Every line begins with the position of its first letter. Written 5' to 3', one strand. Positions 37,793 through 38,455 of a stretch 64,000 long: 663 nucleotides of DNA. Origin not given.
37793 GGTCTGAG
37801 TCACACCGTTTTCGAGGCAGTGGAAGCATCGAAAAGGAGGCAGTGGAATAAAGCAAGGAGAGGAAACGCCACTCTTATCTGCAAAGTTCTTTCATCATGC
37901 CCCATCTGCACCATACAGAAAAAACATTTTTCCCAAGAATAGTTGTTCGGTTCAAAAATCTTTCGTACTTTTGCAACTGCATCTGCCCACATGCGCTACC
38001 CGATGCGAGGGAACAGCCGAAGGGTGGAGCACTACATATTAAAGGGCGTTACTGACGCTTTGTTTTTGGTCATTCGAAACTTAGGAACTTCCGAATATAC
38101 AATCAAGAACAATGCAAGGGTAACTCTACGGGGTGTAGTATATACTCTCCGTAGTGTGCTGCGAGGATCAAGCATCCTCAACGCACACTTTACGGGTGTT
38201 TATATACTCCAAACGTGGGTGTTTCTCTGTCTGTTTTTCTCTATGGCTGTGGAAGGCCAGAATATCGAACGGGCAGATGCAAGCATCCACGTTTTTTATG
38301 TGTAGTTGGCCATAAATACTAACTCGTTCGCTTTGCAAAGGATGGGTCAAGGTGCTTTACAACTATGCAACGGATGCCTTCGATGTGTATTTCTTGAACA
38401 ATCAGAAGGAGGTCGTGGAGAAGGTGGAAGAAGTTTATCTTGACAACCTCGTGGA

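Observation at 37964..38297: Promoter-driven ~320-nt structured non-coding region closed by an 11-bp 5'/3' helix, directly upstream of a serine recombinase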

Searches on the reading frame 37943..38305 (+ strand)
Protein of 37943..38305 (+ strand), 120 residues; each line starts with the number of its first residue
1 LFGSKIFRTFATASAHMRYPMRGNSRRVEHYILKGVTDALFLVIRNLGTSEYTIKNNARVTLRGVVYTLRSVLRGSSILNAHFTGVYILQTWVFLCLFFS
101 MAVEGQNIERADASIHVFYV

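Call 6: search_protein_families(library=pfam, proteins=[window:37943-38305:+], max_evalue=0.01)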
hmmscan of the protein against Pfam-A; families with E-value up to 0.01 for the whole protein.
window:37943-38305:+ (120 aa): 0 families

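Call 21: find_homologous_proteins(query=window:37943-38302:+, max_evalue=10)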
Query window:37943-38302:+ (120 aa): 140 proteins with E <= 10 among 155 candidates; the best 120 are listed.
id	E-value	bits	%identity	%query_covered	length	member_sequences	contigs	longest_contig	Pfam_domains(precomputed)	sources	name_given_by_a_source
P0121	1.0e-30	124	74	76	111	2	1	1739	-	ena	-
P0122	1.4e-30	124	71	78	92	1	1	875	-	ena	-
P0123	9.5e-30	121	71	76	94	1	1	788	-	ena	-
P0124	2.1e-28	117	67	78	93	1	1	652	-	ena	-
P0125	1.8e-27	114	70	74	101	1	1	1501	-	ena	-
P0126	6.8e-27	112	68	78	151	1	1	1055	-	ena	-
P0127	1.3e-26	111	70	72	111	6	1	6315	-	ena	-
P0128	1.5e-26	111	62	78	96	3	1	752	-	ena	-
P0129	1.8e-26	110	68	76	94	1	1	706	-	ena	-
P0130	3.2e-26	110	65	78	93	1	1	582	-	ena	-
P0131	3.6e-26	109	63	78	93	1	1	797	-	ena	-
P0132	5.4e-26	109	71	72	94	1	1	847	-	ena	-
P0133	4.2e-25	106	65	76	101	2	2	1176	-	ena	-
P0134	5.2e-25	106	70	68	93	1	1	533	-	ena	-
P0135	1.2e-24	105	71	63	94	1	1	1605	-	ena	-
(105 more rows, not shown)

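Call 24: find_related_loci(query=A3, collection=metagenome_contigs, flank=5000)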
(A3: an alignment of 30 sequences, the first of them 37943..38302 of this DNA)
Query A3 (120 aa) in metagenome_contigs; peptide patterns used: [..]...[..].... (x = any residue, [..] = any of these).
378 stretches matched a pattern; 337 encode a relative of the query (tblastn E <= 1e-3); the best 80 are kept; 80 distinct loci.
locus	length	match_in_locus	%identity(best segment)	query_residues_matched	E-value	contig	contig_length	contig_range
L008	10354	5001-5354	57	2-118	8e-33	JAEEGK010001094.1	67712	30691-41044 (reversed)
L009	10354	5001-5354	57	2-118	8e-33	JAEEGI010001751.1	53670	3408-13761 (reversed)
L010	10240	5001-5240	76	22-100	5e-32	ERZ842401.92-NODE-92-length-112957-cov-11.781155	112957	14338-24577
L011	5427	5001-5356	69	4-120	4e-32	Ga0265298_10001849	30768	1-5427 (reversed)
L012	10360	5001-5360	57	1-118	3e-29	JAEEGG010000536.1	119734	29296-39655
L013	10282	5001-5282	63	25-118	3e-29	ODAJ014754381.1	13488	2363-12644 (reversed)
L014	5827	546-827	63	25-118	3e-29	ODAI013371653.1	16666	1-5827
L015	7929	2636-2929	62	7-102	4e-28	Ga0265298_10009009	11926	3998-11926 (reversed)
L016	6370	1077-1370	62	7-102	4e-28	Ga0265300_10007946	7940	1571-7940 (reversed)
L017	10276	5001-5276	62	28-118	4e-28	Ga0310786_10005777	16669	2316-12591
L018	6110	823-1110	59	23-118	5e-28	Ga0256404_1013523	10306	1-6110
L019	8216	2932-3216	57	24-118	4e-27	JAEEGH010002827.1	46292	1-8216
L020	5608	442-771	53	11-118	8e-26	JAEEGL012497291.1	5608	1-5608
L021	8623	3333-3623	58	23-118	1e-25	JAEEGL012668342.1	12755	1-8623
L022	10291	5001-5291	61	7-99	2e-25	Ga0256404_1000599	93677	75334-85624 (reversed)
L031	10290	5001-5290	62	23-118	1e-23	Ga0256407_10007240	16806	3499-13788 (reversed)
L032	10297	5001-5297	59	10-107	1e-23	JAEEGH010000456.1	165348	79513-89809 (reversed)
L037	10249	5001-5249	66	25-107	1e-22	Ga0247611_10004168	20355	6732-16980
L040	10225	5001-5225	63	25-98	3e-22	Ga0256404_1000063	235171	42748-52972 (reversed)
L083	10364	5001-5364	60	1-120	4e-18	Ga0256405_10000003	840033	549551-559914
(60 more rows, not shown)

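Call 28: search_protein_families(library=pfam, proteins=[L008:5674-7134:+, L010:5602-8595:+, L013:5578-6915:+, L015:3268-4518:+, L022:5650-7008:+, L031:5581-6582:+, L032:5646-6845:+, L037:5569-6609:+, L040:5469-6893:+, L083:5659-6699:+], max_evalue=0.001)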
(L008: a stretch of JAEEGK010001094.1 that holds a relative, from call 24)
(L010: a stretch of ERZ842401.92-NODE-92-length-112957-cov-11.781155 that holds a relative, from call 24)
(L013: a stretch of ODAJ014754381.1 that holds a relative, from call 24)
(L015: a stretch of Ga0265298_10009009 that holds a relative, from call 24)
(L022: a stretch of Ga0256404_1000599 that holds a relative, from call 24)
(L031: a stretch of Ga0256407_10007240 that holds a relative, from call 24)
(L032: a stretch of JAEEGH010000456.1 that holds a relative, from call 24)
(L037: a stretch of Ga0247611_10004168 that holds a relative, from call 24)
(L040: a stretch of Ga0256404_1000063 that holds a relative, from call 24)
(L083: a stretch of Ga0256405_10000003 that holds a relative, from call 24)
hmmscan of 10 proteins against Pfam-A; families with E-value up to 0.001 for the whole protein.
L008:5674-7134:+ (486 aa): 1 family
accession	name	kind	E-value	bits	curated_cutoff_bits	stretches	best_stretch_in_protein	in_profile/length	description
PF02976.21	MutH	-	3.4e-19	69.1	23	1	59-172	1-103/103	DNA mismatch repair enzyme MutH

L010:5602-8595:+ (997 aa): 3 families
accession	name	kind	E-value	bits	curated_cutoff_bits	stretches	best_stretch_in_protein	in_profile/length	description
PF00145.23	DNA_methylase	-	5.5e-39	134.9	22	1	176-508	2-298/324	C-5 cytosine-specific DNA methylase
PF07669.17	Eco57I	-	1.4e-17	64.7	25.3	1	698-791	63-169/171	Eco57I restriction-modification methylase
PF02384.22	N6_Mtase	-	5.2e-07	29.7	20.4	1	600-811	15-236/311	N-6 DNA Methylase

L013:5578-6915:+ (445 aa): 1 family
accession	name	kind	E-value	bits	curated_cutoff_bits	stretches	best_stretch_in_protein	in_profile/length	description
PF00145.23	DNA_methylase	-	2e-70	238.3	22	1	153-442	32-323/324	C-5 cytosine-specific DNA methylase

L015:3268-4518:+ (416 aa): 1 family
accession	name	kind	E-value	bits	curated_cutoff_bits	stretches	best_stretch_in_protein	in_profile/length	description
PF00145.23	DNA_methylase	-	4.9e-62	210.7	22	2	104-410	58-324/324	C-5 cytosine-specific DNA methylase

L022:5650-7008:+ (452 aa): 1 family
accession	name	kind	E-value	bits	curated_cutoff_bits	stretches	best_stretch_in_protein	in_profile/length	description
PF00145.23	DNA_methylase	-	3.1e-52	178.5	22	1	83-441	15-323/324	C-5 cytosine-specific DNA methylase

L031:5581-6582:+ (333 aa): 3 families
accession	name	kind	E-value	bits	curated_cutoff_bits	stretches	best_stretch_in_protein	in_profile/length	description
PF00145.23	DNA_methylase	-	2.5e-74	251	22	1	7-330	2-323/324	C-5 cytosine-specific DNA methylase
PF09445.16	Methyltransf_15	-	0.00018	21.6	22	1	8-91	4-89/165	RNA cap guanine-N2 methyltransferase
PF01728.25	FtsJ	-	0.00095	19.6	24.1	0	4-149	21-161/181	FtsJ-like methyltransferase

L032:5646-6845:+ (399 aa): 1 family
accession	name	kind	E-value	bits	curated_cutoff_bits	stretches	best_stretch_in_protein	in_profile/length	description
PF00145.23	DNA_methylase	-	3.7e-62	211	22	1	6-392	4-322/324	C-5 cytosine-specific DNA methylase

L037:5569-6609:+ (346 aa): 2 families
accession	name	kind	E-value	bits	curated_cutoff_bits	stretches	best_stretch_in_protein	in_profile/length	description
PF00145.23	DNA_methylase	-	4.9e-78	263.2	22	1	6-344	1-324/324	C-5 cytosine-specific DNA methylase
PF09445.16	Methyltransf_15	-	0.00069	19.7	22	0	8-90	4-88/165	RNA cap guanine-N2 methyltransferase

L040:5469-6893:+ (474 aa): 1 family
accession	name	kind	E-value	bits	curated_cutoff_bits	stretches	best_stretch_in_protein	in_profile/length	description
PF00145.23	DNA_methylase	-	2.3e-81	274.2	22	1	101-465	5-322/324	C-5 cytosine-specific DNA methylase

L083:5659-6699:+ (346 aa): 1 family
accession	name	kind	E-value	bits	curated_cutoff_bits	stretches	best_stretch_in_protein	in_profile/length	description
PF00145.23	DNA_methylase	-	1.5e-77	261.7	22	1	6-342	1-323/324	C-5 cytosine-specific DNA methylase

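Call 37: search_protein_families(library=pfam, proteins=[L010:2245-2850:+, L010:2863-3861:+, L010:3890-4486:+, L040:1284-3938:+, L040:3992-4798:+, L083:184-1458:+, L083:1466-2173:-, L083:2214-3311:-, L032:2074-3378:+, L032:4070-4480:+], max_evalue=0.001)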
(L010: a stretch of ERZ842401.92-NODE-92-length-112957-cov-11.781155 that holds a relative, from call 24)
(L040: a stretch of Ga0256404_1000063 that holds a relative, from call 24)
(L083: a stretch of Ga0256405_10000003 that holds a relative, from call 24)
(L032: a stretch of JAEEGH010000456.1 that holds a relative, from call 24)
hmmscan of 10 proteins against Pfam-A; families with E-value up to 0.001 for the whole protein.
L010:2245-2850:+ (201 aa): 2 families
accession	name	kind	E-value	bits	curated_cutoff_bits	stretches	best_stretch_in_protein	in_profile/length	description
PF00163.24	Ribosomal_S4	-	1.1e-28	100.2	23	1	3-91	1-95/95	Ribosomal protein S4/S9 N-terminal domain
PF01479.30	S4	-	3.7e-19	68.6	22.8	1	93-139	2-48/48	S4 domain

L010:2863-3861:+ (332 aa): 4 families
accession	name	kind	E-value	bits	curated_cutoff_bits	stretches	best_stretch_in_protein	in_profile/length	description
PF01000.31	RNA_pol_A_bac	-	4.2e-28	98.4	33.9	1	57-175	1-119/119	RNA polymerase Rpb3/RpoA insert domain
PF01193.29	RNA_pol_L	-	2.3e-26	91.7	24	1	27-225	1-74/74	RNA polymerase Rpb3/Rpb11 dimerisation domain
PF03118.21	RNA_pol_A_CTD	-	5.3e-22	77.8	23.8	1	249-312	3-66/67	Bacterial RNA polymerase, alpha chain C terminal domain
PF13656.11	RNA_pol_L_2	-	0.00084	19.4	27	0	196-226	40-70/75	RNA polymerase Rpb3/Rpb11 dimerisation domain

L010:3890-4486:+ (198 aa): 1 family
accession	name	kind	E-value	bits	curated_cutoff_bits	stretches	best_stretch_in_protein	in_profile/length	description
PF01196.24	Ribosomal_L17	-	2.4e-35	121.8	27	1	20-116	1-97/97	Ribosomal protein L17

L040:1284-3938:+ (884 aa): 1 family
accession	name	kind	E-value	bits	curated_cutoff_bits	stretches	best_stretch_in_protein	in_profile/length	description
PF17132.9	Glyco_hydro_106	-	2e-44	152.7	29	2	174-600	210-625/743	alpha-L-rhamnosidase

L040:3992-4798:+ (268 aa): 6 families
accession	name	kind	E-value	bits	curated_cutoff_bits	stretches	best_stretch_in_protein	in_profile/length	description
PF20434.5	BD-FAE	-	2.5e-25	89.7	26.8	1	44-144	1-110/215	BD-FAE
PF00135.34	COesterase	-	1.2e-18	67.8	27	1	37-144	81-204/515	Carboxylesterase family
PF07859.19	Abhydrolase_3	-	3e-16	60.3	25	1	58-143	1-91/210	alpha/beta hydrolase fold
PF00326.27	Peptidase_S9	-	1.5e-07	31.6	22.6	1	100-245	44-187/213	Prolyl oligopeptidase family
PF07224.18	Chlorophyllase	-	7.7e-07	28.6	26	1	43-145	30-138/301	Chlorophyllase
PF12697.13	Abhydrolase_6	-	0.00017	22.8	26.3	0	98-159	45-94/217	Alpha/beta hydrolase family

L083:184-1458:+ (424 aa): 5 families
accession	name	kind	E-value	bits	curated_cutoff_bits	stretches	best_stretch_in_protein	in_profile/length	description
PF17389.8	Bac_rhamnosid6H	-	7.4e-25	88.4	24.5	1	17-347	4-337/339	Bacterial alpha-L-rhamnosidase 6 hairpin glycosidase domain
PF06202.20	GDE_C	-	7.9e-08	32.1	21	1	94-254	77-247/367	Amylo-alpha-1,6-glucosidase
PF17390.7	Bac_rhamnosid_C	-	1.6e-06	28.3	22.1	1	351-393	1-44/78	Bacterial alpha-L-rhamnosidase C-terminal domain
PF22422.2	MGH1-like_GH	-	0.00011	22.4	27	0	174-256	178-262/356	Mannosylglycerate hydrolase MGH1-like glycoside hydrolase domain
PF01204.24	Trehalase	-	0.00031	20.2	21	1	174-259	312-399/512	Trehalase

L083:1466-2173:- (235 aa): 1 family
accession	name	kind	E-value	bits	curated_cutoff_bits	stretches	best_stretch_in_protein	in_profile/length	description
PF01048.26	PNP_UDP_1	-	6.8e-42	143.9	25.1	1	20-232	3-225/233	Phosphorylase superfamily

L083:2214-3311:- (365 aa): 1 family
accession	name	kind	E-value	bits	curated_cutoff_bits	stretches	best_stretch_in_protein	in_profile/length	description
PF13521.12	AAA_28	-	1.3e-17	65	27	1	6-189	1-160/164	AAA domain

L032:2074-3378:+ (434 aa): 2 families
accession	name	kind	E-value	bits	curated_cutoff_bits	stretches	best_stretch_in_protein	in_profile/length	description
PF07804.18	HipA_C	-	2.2e-53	181.5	30.5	1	174-408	1-211/213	HipA-like C-terminal domain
PF13657.11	Couple_hipA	-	4.3e-15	56.5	22.5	1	8-121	2-98/99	HipA N-terminal domain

L032:4070-4480:+ (136 aa): 2 families
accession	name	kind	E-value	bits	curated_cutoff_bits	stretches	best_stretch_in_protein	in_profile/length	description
PF13470.12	PIN_3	-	3e-18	67.2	27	1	4-110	2-115/115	PIN domain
PF01850.27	PIN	-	2.3e-05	25.4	23.6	1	4-103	1-102/120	PIN domain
